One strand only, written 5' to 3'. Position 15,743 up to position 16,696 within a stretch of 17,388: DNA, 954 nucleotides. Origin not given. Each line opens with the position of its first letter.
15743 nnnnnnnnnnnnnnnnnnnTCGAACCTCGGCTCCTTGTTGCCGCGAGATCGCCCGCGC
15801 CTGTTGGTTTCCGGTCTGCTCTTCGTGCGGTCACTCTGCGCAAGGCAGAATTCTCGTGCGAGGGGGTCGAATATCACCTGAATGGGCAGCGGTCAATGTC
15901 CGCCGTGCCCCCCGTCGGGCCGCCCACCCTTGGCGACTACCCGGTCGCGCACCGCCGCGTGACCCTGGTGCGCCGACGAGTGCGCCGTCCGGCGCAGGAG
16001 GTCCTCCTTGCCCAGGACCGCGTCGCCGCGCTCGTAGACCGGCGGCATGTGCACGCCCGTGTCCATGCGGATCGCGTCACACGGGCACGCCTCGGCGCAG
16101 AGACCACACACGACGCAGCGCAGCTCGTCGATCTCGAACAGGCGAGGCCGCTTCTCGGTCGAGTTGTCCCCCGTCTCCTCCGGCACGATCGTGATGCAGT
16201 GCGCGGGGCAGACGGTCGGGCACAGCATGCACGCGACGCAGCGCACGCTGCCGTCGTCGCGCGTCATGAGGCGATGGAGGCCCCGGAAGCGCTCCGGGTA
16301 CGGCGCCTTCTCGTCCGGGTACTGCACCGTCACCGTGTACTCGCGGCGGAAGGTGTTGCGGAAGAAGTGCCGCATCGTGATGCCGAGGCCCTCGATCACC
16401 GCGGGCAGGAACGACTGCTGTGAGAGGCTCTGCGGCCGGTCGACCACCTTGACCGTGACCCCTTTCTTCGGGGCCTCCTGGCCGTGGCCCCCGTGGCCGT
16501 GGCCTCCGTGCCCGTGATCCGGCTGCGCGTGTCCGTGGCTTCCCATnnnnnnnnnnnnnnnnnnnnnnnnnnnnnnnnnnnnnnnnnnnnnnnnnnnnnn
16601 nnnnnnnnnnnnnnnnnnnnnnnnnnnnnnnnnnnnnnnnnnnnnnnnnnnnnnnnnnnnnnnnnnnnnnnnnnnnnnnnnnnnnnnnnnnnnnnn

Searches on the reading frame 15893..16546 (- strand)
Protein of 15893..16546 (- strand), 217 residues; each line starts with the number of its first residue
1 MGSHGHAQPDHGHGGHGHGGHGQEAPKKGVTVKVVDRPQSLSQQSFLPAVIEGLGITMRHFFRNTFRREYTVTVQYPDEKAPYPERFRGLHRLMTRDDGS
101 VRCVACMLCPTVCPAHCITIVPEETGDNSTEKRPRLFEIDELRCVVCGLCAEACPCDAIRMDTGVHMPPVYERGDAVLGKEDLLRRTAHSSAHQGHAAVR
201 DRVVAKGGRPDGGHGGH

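Call 48: search_protein_families(library=pfam, proteins=[window:15893-16546:-], max_evalue=0.001)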
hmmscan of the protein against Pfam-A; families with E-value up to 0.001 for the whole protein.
window:15893-16546:- (217 aa): 8 families
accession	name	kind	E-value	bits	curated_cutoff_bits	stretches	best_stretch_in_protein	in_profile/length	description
PF12838.12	Fer4_7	-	3.9e-08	34.1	27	1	102-158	1-52/52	4Fe-4S dicluster domain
PF14697.11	Fer4_21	-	1.2e-07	32.2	35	1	138-161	35-59/59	4Fe-4S dicluster domain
PF13183.11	Fer4_8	-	4.1e-07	30.9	27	0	93-116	44-67/68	4Fe-4S dicluster domain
PF00037.32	Fer4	-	4.8e-07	29.8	21.1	1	138-160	2-24/24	4Fe-4S binding domain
PF13484.11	Fer4_16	-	1.5e-06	29.3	30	0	143-162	1-20/66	4Fe-4S double cluster binding domain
PF13187.11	Fer4_9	-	3.1e-05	24.4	27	1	102-159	1-52/52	4Fe-4S dicluster domain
PF12837.12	Fer4_6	-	0.00012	22.3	25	1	137-159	2-24/24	4Fe-4S binding domain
PF12797.12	Fer4_2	-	0.00012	22.2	24.5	1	138-155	4-21/22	4Fe-4S binding domain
